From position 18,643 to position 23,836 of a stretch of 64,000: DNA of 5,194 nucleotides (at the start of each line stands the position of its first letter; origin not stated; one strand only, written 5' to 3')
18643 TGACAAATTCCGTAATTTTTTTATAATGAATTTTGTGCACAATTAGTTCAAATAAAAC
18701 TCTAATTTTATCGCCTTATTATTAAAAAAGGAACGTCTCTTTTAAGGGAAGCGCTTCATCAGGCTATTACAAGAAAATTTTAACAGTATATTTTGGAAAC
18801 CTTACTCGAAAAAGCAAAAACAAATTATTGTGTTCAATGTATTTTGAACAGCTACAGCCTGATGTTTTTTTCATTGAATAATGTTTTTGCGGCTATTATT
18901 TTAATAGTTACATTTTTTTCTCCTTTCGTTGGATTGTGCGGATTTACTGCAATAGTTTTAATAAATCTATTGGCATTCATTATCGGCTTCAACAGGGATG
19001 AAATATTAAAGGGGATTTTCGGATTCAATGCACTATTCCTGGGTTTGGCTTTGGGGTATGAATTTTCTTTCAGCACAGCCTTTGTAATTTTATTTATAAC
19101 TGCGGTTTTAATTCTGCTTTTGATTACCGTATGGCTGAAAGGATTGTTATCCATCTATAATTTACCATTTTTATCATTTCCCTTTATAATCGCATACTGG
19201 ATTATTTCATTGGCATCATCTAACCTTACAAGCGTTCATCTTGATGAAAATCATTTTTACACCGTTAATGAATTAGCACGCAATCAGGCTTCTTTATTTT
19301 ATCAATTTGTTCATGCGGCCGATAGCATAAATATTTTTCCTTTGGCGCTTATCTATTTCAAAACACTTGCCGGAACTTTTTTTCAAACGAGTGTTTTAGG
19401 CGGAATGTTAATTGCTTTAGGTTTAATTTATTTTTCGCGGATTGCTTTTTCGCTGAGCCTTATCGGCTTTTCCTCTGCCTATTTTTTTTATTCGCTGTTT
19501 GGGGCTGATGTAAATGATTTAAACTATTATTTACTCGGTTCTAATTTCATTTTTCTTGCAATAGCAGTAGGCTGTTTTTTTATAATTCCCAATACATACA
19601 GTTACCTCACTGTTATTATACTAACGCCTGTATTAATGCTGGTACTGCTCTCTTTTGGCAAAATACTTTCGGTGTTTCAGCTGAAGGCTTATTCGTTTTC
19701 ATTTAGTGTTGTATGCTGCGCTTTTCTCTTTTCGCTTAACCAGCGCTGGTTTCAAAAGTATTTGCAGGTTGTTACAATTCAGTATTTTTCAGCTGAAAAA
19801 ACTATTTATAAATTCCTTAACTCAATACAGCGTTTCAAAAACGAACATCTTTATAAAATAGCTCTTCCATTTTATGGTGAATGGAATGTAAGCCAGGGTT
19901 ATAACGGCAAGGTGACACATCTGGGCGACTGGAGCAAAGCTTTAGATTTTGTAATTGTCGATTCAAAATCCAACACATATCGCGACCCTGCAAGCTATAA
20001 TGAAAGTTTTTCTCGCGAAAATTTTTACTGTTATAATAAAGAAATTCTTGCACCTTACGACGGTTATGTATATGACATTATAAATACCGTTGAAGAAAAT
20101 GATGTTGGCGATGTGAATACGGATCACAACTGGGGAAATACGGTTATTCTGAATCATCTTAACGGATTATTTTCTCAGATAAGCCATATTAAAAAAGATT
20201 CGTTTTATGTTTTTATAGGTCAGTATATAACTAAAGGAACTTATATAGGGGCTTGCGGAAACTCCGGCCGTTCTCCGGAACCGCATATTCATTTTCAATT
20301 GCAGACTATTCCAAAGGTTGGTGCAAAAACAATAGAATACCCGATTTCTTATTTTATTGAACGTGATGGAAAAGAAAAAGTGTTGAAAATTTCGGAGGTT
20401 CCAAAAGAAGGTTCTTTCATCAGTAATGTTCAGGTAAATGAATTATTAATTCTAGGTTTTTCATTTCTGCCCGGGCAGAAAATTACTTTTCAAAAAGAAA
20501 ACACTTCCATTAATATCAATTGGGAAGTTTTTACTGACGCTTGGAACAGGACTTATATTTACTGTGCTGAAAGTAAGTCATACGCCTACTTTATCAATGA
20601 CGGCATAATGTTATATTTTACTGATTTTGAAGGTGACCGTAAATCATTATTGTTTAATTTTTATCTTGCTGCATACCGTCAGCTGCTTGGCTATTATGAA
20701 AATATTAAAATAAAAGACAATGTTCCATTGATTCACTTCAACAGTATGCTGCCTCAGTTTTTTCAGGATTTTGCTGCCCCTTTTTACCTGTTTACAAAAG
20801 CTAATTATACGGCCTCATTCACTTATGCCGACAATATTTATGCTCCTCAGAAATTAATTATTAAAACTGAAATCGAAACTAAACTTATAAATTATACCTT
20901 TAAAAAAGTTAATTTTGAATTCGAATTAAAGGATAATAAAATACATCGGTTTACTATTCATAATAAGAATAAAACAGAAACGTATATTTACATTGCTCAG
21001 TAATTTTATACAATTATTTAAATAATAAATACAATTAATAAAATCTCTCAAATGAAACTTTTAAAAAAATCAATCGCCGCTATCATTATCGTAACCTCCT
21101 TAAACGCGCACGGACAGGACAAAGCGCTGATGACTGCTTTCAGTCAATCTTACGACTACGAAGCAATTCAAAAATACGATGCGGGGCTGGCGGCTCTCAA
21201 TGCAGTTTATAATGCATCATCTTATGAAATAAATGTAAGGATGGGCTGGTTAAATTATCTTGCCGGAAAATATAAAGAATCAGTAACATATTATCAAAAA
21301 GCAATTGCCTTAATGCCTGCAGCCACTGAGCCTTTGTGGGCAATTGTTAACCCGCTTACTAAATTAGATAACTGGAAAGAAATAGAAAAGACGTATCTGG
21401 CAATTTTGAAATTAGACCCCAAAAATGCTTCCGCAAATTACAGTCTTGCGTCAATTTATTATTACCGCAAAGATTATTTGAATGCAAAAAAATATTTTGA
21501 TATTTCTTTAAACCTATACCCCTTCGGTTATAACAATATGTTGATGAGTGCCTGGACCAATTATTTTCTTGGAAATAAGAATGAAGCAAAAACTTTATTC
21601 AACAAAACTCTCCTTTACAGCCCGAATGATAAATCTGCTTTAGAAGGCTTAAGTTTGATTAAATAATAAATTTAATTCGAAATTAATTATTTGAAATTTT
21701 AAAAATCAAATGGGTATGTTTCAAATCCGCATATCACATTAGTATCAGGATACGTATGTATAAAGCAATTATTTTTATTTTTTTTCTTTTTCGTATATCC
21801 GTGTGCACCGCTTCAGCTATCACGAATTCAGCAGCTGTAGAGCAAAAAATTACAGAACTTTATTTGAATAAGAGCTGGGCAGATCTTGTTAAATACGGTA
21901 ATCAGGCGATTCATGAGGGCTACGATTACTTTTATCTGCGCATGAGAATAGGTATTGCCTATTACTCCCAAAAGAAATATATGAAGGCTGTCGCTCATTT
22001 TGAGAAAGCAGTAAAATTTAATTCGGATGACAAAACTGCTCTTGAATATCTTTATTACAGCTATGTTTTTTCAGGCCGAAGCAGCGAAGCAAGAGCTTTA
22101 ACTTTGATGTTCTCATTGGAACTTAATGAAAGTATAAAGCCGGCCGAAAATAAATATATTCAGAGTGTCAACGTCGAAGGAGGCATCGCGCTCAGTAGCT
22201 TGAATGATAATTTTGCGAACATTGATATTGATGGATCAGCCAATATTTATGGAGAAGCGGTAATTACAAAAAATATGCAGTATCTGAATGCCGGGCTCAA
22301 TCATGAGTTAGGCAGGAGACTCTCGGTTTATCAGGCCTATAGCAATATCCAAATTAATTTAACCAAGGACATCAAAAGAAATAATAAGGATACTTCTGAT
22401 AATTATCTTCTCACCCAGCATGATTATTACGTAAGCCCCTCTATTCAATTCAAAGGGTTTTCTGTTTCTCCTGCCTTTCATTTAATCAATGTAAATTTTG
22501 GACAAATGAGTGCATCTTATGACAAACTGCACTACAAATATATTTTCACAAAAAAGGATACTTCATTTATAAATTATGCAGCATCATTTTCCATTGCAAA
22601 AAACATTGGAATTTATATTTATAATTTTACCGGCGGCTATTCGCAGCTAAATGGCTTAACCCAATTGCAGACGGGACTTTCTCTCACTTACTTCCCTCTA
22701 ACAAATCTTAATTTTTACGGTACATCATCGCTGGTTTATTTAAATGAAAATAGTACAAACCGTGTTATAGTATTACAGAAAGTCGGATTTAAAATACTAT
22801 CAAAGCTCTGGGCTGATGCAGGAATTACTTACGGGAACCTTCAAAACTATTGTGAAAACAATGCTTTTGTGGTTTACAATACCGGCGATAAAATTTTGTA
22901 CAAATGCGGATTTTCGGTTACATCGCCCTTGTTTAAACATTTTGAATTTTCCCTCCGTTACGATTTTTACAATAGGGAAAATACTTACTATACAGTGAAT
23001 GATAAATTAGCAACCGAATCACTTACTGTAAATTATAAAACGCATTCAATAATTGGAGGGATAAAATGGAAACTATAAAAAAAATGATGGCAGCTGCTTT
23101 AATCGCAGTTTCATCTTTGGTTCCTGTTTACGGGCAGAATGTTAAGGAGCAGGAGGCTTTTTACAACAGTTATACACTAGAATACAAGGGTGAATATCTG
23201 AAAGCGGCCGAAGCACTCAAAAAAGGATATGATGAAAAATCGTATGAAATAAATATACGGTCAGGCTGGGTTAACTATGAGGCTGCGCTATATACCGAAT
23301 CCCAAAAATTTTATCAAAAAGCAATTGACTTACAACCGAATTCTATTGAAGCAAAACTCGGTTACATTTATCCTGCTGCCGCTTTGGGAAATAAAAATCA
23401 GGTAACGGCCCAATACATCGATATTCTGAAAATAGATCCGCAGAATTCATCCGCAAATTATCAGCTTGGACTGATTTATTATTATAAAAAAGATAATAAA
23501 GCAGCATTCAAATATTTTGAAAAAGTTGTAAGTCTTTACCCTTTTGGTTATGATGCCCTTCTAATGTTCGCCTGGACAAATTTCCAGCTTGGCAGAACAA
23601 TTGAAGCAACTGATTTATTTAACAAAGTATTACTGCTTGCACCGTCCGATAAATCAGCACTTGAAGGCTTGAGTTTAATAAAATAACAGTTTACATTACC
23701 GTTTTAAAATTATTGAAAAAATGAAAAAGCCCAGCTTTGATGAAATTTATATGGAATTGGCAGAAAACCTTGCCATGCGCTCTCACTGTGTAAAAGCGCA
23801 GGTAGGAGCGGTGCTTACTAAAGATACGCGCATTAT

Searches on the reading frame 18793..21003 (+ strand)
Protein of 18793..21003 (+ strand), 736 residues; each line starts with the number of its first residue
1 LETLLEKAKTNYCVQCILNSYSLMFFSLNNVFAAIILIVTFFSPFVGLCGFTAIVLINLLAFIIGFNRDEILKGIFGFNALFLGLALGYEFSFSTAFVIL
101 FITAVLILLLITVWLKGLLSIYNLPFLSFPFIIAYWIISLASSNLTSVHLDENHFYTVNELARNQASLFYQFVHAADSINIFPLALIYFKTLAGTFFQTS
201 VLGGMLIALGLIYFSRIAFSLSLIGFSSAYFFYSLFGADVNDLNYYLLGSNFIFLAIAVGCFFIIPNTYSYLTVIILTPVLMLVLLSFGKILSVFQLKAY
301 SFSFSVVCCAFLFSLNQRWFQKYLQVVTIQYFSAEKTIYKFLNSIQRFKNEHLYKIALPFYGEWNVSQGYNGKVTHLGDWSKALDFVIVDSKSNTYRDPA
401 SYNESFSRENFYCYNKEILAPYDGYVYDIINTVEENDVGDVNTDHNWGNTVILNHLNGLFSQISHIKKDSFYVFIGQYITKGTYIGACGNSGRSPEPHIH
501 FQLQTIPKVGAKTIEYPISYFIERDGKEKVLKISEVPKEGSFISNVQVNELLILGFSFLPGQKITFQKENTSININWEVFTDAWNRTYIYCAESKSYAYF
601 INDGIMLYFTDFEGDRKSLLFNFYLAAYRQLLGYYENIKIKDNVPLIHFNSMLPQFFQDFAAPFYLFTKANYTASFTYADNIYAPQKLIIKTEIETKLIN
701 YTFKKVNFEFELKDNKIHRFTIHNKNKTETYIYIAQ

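Call 96: search_protein_families(library=pfam, proteins=[window:18793-21003:+], max_evalue=0.001)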
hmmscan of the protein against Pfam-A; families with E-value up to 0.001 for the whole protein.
window:18793-21003:+ (736 aa): 2 families
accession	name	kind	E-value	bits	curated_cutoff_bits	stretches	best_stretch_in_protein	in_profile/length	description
PF03253.19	UT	-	2.4e-37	129.2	25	1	15-314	2-290/292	Urea transporter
PF01551.29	Peptidase_M23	-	3.5e-12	46.8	28.7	1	415-504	13-88/96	Peptidase family M23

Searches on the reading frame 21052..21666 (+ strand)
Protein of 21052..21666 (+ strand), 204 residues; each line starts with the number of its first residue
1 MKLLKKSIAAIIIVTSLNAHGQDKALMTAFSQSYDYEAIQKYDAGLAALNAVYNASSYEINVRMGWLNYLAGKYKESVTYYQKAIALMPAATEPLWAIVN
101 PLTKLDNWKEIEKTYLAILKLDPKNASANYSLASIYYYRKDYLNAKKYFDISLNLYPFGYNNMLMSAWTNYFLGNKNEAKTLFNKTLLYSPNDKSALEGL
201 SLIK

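Call 95: search_protein_families(library=pfam, proteins=[window:21052-21666:+], max_evalue=0.001)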
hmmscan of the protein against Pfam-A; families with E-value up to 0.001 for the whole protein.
window:21052-21666:+ (204 aa): 9 families
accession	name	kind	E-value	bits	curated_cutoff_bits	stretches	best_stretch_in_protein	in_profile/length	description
PF07719.23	TPR_2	-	2.7e-12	46.2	27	1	61-90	4-33/34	Tetratricopeptide repeat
PF13424.12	TPR_12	-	1.2e-08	35.5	30.1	0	126-187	3-72/77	Tetratricopeptide repeat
PF13432.12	TPR_16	-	1.5e-08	35.4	32.7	0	113-157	18-62/65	Tetratricopeptide repeat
PF13174.12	TPR_6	-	7.9e-08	32.9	26.3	0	163-192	3-32/33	Tetratricopeptide repeat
PF00515.34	TPR_1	-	7e-07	29.3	27.8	0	63-89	6-32/34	Tetratricopeptide repeat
PF13181.12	TPR_8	-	1.6e-06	28.2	25.7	0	59-87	2-30/34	Tetratricopeptide repeat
PF14559.12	TPR_19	-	1.8e-05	25.4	25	0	71-129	4-62/68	Tetratricopeptide repeat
PF13414.12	TPR_11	-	2.2e-05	24.5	26.8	0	69-96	5-32/42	TPR repeat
PF13428.12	TPR_14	-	0.00061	20.7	23.5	0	104-134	13-43/44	Tetratricopeptide repeat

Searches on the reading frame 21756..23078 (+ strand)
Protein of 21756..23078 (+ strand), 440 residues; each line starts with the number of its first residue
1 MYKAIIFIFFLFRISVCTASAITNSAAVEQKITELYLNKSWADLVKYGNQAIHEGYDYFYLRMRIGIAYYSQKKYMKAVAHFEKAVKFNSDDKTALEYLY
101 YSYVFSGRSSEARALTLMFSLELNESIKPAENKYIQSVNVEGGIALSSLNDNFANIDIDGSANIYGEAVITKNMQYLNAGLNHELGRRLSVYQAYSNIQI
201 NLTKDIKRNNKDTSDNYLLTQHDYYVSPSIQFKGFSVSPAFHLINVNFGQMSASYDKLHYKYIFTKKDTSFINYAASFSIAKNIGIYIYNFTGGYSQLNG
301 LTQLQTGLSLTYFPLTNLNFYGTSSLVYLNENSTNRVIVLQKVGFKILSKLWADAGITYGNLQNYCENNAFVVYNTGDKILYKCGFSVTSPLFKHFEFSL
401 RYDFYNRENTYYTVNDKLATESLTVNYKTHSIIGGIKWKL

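Call 95: search_protein_families(library=pfam, proteins=[window:21756-23078:+], max_evalue=0.001)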
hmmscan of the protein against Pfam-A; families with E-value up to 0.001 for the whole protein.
window:21756-23078:+ (440 aa): 2 families
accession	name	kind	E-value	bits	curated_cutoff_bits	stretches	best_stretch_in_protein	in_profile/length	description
PF00515.34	TPR_1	-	8.1e-07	29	27.8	1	63-92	5-34/34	Tetratricopeptide repeat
PF13414.12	TPR_11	-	0.00079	19.5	26.8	0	68-95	3-30/42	TPR repeat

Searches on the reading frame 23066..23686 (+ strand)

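Call 95: search_protein_families(library=pfam, proteins=[window:23066-23686:+], max_evalue=0.001)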
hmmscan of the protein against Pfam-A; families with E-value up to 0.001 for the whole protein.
window:23066-23686:+ (206 aa): 11 families
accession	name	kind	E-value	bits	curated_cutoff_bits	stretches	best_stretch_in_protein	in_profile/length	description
PF07719.23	TPR_2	-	9.8e-13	47.6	27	1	130-159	3-32/34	Tetratricopeptide repeat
PF13181.12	TPR_8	-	1.5e-12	47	25.7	1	129-159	2-32/34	Tetratricopeptide repeat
PF00515.34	TPR_1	-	1.1e-10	41.3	27.8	1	130-159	3-32/34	Tetratricopeptide repeat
PF13174.12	TPR_6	-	1.9e-09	38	26.3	1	130-159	2-31/33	Tetratricopeptide repeat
PF13431.12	TPR_17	-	2.4e-09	37.2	24.4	0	119-141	4-26/34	Tetratricopeptide repeat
PF14559.12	TPR_19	-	5e-09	36.8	25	0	142-199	5-61/68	Tetratricopeptide repeat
PF23914.1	TPR_CcmH_CycH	-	5.8e-08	33.2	42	1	78-159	68-152/158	Cytochrome c-type biogenesis protein H TPR domain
PF13428.12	TPR_14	-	3.4e-07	30.7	23.5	0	163-202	2-41/44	Tetratricopeptide repeat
PF13424.12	TPR_12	-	4.1e-07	30.5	30.1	1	129-189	4-72/77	Tetratricopeptide repeat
PF13432.12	TPR_16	-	2.3e-06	28.4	32.7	0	132-194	1-63/65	Tetratricopeptide repeat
PF13374.12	TPR_10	-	0.00033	21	27.5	0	133-158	7-32/42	Tetratricopeptide repeat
